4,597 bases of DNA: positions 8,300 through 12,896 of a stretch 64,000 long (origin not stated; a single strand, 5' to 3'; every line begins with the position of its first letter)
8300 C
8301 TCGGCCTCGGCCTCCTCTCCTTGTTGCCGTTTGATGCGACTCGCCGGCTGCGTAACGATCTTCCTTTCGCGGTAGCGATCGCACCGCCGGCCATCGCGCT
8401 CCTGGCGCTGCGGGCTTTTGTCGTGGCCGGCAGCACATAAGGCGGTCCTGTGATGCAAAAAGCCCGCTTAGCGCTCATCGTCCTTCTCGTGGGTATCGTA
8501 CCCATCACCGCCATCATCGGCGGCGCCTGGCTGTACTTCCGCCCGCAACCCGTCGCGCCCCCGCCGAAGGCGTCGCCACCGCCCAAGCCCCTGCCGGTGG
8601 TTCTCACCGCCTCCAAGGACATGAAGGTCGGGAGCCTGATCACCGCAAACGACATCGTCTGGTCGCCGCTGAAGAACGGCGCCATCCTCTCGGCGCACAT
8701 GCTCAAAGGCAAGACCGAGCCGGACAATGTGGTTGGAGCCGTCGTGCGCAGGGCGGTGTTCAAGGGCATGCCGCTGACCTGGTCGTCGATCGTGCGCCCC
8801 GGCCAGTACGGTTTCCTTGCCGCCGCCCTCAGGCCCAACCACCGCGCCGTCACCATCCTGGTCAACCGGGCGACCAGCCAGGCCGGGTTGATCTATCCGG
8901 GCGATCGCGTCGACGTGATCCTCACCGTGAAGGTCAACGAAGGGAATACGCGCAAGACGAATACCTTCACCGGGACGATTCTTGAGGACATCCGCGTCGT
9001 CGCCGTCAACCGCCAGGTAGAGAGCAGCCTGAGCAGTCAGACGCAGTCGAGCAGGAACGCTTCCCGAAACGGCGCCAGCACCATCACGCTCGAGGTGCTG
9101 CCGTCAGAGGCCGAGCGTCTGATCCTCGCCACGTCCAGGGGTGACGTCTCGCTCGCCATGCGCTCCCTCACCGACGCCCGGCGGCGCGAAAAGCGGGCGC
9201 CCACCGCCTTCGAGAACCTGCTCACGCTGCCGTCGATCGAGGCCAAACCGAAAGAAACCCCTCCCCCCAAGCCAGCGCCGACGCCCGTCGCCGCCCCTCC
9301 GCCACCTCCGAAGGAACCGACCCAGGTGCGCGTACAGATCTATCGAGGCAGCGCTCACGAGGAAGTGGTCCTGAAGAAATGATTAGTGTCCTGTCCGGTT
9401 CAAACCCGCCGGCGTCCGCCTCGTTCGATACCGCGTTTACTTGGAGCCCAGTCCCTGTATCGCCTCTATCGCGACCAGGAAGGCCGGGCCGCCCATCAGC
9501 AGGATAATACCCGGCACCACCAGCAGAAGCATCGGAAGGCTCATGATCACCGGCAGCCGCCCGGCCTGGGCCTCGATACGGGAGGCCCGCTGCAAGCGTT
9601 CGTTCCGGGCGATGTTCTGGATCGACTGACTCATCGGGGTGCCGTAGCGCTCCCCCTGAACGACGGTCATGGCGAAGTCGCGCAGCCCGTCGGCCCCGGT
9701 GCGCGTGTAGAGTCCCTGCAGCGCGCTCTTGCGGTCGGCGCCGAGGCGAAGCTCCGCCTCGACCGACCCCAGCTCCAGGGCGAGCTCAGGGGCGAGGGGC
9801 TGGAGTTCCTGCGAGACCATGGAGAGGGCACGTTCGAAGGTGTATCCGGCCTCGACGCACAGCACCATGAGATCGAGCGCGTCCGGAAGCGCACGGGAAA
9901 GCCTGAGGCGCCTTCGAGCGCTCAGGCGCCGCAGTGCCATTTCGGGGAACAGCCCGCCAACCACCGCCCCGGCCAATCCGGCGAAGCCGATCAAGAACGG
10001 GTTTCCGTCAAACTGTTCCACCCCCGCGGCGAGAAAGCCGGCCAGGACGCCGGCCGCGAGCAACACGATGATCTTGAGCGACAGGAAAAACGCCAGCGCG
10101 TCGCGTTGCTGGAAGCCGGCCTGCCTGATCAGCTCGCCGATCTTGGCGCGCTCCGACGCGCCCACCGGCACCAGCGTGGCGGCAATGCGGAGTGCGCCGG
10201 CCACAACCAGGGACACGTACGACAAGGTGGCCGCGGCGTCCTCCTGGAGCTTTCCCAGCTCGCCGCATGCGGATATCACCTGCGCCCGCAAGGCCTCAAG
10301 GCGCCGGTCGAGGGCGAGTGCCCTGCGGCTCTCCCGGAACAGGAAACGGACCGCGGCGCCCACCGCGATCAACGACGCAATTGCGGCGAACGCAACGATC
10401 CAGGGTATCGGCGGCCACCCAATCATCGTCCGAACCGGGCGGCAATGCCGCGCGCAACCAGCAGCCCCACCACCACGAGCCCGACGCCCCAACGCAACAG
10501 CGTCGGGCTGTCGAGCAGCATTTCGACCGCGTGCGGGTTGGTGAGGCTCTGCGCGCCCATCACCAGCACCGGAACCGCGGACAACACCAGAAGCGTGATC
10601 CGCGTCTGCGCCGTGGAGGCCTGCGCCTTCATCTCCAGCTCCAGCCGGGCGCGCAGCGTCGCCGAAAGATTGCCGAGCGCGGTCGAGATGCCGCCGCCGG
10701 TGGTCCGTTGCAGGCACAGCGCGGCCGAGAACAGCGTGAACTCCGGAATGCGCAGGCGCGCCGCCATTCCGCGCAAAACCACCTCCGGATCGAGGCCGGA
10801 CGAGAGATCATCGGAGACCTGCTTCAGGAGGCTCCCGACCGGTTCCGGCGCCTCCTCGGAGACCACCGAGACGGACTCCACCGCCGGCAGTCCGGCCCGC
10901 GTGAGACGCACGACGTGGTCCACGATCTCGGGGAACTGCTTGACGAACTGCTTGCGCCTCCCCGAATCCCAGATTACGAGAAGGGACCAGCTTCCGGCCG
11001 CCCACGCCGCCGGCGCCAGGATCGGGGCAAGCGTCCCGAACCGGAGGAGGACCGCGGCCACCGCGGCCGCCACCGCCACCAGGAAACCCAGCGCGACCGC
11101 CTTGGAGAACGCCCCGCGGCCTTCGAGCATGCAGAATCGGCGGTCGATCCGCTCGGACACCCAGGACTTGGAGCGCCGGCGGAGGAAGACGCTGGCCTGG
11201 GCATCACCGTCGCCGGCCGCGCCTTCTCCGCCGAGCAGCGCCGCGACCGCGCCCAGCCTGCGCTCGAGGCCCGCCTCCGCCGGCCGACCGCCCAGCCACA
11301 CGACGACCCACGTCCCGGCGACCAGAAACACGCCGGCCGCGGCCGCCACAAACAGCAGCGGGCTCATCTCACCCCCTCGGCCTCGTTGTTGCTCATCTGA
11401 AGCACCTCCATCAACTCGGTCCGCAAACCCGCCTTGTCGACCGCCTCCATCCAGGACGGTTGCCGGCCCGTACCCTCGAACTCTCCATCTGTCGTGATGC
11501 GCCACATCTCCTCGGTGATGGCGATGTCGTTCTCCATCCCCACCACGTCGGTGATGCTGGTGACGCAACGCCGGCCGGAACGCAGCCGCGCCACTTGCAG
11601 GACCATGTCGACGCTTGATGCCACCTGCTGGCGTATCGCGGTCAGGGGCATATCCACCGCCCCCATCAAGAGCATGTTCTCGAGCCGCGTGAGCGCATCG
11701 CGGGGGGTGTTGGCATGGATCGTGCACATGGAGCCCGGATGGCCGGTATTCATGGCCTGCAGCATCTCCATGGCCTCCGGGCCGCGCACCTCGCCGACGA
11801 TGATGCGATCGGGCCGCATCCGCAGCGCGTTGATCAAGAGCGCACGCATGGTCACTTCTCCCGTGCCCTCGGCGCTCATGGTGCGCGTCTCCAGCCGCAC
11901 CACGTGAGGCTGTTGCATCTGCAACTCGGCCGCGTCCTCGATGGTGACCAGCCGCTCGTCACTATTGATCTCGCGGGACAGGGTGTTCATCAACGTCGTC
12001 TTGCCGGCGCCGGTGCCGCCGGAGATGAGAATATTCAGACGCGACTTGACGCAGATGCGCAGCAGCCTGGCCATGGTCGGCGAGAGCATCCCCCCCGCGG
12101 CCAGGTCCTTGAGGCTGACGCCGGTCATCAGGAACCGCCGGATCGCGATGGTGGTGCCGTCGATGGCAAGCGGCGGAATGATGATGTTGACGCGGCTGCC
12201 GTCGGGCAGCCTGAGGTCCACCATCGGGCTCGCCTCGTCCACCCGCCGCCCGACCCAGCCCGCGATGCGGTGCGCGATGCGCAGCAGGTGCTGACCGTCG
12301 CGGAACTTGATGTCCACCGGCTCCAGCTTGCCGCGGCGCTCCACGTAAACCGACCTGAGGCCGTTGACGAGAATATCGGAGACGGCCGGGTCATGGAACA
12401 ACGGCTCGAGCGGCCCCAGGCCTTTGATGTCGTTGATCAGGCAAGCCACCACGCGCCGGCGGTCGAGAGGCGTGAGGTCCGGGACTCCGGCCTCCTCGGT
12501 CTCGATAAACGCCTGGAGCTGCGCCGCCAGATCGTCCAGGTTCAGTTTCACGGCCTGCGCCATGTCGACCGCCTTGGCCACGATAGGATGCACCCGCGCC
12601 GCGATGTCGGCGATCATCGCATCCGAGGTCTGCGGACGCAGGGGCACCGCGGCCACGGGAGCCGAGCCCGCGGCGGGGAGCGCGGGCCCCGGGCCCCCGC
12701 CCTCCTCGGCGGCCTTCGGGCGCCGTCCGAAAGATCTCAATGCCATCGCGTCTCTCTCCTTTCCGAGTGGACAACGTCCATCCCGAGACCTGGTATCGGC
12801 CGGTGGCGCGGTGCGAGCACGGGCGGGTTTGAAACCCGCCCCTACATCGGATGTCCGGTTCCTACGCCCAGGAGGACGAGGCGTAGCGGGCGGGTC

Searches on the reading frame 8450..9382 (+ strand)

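Call 51: search_protein_families(library=pfam, proteins=[window:8450-9382:+], max_evalue=0.001)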
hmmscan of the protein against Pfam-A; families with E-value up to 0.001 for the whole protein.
window:8450-9382:+ (310 aa): 2 families
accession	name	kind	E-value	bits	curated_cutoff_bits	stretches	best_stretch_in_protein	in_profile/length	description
PF16976.10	RcpC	-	1.1e-28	99.8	28.8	1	121-238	1-114/114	Flp pilus assembly protein RcpC/CpaB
PF08666.17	SAF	-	2.6e-09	37.9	21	1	51-114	3-62/63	SAF domain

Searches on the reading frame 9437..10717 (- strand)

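Call 51: search_protein_families(library=pfam, proteins=[window:9437-10717:-], max_evalue=0.001)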
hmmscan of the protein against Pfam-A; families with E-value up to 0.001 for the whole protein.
window:9437-10717:- (426 aa): 1 family
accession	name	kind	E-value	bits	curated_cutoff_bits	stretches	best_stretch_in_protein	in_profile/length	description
PF00482.28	T2SSF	-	2.3e-18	66.8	25.2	1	280-408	1-123/125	Type II secretion system (T2SS), protein F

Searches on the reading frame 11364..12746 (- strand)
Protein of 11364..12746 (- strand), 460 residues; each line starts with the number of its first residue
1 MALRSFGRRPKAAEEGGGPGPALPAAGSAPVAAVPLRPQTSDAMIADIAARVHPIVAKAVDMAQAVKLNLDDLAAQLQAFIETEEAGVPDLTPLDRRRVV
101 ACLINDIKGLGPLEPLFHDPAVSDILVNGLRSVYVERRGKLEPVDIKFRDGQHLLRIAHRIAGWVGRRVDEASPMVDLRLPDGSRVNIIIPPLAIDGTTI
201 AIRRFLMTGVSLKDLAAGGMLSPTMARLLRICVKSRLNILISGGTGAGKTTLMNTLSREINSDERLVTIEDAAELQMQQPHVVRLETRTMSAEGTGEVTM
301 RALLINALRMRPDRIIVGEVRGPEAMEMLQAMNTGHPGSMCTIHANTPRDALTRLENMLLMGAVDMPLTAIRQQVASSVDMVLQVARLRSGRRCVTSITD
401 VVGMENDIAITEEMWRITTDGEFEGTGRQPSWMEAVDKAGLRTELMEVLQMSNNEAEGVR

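Call 51: search_protein_families(library=pfam, proteins=[window:11364-12746:-], max_evalue=0.001)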
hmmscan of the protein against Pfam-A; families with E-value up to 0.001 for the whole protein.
window:11364-12746:- (460 aa): 6 families
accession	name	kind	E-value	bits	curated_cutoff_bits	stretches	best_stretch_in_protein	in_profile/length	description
PF00437.27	T2SSE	-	1.5e-63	215.1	24.9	1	108-387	3-279/370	Type II/IV secretion system protein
PF07724.20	AAA_2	-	0.00011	22.7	27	1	237-316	4-79/166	AAA domain (Cdc48 subfamily)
PF13191.12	AAA_16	-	0.00018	22.5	32.6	1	229-275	16-63/167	AAA ATPase domain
PF00005.33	ABC_tran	-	0.0002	22.4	25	1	234-287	9-61/137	ABC transporter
PF06414.18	Zeta_toxin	-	0.00046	20.1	22.3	1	238-286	18-65/199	Zeta toxin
PF12775.13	AAA_7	-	0.00056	19.9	25.8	1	225-266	22-63/181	P-loop containing dynein motor region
